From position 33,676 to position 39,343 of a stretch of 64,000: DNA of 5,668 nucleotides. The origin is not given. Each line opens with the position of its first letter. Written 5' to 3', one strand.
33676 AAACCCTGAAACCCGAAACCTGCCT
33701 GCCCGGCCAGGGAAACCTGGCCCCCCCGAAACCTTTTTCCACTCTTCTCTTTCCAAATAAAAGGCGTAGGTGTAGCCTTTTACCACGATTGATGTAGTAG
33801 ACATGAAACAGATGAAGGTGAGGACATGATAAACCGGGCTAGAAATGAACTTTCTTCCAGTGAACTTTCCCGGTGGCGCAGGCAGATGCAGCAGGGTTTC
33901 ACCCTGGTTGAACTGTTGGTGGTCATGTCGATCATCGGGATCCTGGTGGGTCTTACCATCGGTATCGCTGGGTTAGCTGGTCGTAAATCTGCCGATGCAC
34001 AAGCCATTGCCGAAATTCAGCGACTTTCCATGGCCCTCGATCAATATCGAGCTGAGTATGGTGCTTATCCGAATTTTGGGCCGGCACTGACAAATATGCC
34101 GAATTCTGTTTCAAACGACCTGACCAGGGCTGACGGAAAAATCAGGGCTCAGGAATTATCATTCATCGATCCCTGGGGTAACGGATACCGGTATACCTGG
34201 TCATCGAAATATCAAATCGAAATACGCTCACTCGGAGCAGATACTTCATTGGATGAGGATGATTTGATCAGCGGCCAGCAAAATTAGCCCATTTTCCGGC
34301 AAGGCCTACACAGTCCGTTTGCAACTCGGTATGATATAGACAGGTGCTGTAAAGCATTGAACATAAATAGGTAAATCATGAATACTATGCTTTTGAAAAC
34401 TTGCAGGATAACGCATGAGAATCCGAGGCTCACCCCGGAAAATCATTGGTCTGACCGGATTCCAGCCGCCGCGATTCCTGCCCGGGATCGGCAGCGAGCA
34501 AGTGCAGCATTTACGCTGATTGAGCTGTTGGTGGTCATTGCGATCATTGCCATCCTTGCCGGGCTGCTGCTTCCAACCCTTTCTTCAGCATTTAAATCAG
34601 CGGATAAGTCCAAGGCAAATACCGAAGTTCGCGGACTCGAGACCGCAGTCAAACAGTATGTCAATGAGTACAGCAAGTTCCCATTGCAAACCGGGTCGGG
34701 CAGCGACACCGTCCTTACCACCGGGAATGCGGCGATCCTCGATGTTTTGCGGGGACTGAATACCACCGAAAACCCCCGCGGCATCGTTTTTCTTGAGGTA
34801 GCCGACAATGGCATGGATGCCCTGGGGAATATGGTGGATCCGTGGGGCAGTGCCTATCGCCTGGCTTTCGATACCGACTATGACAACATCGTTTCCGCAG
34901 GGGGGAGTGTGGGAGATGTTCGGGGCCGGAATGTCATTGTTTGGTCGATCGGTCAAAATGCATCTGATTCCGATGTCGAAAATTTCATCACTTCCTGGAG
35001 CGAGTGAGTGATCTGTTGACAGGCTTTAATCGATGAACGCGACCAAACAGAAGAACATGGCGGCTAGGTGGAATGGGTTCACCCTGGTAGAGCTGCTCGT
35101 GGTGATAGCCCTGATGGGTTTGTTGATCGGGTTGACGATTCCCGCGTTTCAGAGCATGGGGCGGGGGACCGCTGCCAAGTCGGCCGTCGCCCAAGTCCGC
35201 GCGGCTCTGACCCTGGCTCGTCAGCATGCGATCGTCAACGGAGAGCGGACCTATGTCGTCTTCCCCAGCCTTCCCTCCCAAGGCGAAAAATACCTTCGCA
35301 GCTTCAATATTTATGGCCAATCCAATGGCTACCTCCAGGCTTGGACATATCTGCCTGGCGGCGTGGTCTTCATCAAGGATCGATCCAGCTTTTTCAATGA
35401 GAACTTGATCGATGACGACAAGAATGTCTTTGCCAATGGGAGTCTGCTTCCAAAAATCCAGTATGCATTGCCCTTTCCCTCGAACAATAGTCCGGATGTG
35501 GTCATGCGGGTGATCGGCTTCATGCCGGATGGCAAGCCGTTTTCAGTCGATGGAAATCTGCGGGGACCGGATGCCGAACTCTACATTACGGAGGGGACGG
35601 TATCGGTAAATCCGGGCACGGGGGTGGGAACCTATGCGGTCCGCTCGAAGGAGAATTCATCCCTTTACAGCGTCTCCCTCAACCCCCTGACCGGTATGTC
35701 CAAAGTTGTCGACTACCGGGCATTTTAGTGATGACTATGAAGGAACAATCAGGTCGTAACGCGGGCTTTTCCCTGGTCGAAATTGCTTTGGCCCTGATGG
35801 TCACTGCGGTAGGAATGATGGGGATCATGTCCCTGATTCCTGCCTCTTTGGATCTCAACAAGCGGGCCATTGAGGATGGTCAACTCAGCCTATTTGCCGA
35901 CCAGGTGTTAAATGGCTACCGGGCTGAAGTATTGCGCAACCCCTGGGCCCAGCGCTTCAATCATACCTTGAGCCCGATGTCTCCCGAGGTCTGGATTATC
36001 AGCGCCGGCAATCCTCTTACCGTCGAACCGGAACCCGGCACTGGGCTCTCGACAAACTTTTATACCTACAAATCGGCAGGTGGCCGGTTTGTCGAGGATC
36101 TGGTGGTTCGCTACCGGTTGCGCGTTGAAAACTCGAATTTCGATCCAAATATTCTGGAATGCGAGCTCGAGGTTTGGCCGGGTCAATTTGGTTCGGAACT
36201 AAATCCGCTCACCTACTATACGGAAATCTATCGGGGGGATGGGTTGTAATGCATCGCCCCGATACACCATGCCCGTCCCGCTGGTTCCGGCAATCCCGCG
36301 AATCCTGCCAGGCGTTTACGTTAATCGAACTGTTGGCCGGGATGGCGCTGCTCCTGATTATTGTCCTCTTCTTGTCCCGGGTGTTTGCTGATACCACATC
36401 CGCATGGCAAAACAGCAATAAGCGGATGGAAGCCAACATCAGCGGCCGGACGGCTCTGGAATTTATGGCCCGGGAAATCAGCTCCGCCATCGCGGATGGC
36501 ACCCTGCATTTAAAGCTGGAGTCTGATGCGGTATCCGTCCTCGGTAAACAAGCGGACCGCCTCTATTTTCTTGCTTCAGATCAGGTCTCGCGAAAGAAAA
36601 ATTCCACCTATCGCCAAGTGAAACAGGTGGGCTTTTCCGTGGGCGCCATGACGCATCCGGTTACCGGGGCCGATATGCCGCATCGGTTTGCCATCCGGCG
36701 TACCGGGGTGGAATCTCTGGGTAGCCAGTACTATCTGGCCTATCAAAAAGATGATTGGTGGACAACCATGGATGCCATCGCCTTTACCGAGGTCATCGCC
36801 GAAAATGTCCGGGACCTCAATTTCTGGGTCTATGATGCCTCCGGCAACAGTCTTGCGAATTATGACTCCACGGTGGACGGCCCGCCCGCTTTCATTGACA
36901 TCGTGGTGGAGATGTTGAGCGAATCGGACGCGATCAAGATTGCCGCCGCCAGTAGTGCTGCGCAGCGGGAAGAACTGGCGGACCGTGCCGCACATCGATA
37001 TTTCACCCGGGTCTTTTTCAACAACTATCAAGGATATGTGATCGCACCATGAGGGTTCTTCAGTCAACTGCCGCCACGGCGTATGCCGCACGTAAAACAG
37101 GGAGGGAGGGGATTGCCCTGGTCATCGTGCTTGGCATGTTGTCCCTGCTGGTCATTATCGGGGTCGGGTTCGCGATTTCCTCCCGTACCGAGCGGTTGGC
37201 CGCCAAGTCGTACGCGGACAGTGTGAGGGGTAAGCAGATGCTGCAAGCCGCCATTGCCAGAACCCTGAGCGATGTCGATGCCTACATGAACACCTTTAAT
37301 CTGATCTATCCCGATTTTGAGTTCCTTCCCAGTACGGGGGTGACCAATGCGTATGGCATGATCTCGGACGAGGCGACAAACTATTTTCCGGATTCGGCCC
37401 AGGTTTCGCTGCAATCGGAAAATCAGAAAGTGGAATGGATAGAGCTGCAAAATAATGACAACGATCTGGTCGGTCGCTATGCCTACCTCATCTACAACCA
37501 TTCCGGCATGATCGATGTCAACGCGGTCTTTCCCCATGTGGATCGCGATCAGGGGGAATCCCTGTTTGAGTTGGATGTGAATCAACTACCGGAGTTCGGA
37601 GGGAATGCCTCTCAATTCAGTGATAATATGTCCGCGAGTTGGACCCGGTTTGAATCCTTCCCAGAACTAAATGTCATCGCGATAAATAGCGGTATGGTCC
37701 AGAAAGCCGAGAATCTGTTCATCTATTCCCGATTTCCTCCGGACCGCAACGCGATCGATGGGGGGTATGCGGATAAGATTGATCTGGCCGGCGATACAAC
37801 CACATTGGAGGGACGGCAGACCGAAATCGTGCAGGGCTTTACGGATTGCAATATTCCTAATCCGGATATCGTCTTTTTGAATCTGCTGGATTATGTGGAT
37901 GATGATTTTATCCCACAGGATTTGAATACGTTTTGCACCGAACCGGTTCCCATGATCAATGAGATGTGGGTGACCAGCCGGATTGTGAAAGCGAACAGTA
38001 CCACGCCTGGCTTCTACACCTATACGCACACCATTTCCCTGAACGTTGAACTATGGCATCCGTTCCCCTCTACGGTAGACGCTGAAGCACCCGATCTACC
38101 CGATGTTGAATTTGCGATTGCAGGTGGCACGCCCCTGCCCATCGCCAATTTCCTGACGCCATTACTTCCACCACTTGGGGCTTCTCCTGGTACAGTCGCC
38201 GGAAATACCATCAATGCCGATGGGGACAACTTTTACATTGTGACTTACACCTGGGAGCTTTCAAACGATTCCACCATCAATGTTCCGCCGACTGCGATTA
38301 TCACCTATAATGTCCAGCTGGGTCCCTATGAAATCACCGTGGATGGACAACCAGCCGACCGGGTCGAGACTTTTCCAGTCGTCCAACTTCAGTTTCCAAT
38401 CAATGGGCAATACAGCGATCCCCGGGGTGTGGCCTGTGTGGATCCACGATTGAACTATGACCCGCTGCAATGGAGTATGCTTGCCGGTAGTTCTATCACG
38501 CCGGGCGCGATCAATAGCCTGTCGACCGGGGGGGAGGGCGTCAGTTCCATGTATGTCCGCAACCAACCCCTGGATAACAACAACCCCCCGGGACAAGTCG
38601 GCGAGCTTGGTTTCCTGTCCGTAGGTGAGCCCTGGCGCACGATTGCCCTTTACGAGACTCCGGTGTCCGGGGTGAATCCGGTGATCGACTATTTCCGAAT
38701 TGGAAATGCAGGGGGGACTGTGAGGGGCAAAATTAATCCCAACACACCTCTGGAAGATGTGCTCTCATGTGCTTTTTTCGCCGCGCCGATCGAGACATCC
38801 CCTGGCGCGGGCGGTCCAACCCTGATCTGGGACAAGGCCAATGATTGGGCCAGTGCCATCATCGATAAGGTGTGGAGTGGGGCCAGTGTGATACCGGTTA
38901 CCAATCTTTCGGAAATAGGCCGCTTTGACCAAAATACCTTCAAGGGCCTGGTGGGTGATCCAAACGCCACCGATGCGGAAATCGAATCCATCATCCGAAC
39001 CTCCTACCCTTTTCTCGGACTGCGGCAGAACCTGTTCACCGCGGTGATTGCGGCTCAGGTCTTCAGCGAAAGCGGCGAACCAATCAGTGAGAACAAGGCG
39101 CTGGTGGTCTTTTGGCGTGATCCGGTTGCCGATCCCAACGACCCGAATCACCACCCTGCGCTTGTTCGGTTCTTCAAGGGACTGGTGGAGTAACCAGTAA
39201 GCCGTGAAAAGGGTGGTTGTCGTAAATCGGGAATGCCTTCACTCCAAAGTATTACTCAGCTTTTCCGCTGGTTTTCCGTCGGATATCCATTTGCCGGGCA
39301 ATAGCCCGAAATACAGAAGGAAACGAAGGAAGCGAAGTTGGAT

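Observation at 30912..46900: A mosaic family of low-complexity repeat modules fills the intergenic gaps of the pilus / giant-protein region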

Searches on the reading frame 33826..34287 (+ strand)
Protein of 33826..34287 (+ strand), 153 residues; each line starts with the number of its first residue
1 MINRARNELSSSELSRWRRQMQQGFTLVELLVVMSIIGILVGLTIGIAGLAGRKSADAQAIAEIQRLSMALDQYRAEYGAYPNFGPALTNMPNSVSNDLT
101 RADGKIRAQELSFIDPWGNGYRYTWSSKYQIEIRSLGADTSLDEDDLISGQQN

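Call 9: search_protein_families(library=pfam, proteins=[window:33826-34287:+])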
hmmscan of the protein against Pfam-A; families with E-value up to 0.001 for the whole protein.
window:33826-34287:+ (153 aa): 2 families
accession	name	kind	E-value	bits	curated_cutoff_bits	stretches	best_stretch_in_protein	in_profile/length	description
PF08334.16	T2SSG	-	5e-11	43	21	1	54-143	8-97/108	Type II secretion system (T2SS), protein G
PF07963.17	N_methyl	-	1.6e-08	34.2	21.2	1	20-43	2-25/27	Prokaryotic N-terminal methylation motif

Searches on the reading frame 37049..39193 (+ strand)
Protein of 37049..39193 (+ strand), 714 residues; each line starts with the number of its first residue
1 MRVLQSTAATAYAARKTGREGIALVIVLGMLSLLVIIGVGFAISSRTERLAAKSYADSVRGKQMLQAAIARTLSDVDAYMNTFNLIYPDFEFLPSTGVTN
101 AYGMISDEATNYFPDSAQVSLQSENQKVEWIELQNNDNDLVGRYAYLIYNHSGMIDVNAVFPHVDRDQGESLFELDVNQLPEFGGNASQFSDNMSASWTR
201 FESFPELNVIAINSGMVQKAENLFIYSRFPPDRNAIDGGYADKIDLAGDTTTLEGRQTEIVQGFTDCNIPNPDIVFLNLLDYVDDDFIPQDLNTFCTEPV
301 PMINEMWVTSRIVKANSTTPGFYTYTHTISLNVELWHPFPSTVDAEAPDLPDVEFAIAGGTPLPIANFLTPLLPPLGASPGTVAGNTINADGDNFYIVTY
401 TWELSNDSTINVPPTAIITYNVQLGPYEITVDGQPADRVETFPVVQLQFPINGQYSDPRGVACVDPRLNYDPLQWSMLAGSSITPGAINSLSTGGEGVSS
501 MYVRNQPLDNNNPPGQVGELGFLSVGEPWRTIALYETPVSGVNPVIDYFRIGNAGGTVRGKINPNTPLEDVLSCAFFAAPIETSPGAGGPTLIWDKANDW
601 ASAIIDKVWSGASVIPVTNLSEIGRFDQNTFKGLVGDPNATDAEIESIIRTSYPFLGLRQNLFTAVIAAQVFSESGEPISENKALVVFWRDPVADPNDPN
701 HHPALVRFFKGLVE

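Call 9: search_protein_families(library=pfam, proteins=[window:37049-39193:+])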
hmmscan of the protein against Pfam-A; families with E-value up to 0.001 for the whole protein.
window:37049-39193:+ (714 aa): 0 families

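Call 29: search_protein_families(library=pfam, proteins=[window:37049-39193:+], max_evalue=0.1)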
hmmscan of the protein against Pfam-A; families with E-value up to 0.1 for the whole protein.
window:37049-39193:+ (714 aa): 1 family
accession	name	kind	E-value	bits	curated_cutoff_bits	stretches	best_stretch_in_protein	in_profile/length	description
PF00801.26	PKD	-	0.098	13.1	23.5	0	395-432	27-64/80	PKD domain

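Call 84: find_encoding_contigs(protein=window:37049-39193:+, flank=5000, max_places=8)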
Protein window:37049-39193:+ (714 aa): 4 contigs read that carry it; 4 places shown.
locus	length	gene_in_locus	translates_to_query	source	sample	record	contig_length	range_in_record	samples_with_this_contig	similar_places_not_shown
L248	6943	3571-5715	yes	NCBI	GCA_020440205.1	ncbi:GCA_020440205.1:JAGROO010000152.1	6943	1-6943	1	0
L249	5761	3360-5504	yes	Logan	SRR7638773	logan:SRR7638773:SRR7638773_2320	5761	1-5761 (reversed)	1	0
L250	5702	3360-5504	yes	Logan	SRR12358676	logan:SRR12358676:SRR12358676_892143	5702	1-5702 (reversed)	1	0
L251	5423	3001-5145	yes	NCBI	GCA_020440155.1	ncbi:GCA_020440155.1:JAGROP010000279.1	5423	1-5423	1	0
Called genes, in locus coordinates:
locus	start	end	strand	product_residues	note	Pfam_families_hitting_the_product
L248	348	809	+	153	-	PF07963:N_methyl, PF08334:T2SSG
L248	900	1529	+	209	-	PF07963:N_methyl (weak)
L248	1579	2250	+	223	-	-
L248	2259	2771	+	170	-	-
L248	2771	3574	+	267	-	-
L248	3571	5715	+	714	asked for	-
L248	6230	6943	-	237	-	?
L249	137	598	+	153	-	PF07963:N_methyl, PF08334:T2SSG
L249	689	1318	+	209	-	PF07963:N_methyl (weak)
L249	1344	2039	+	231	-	-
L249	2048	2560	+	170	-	-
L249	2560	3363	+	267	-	-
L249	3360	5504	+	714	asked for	-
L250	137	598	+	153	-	PF07963:N_methyl, PF08334:T2SSG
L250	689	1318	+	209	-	PF07963:N_methyl (weak)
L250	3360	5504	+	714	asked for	-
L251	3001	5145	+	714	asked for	-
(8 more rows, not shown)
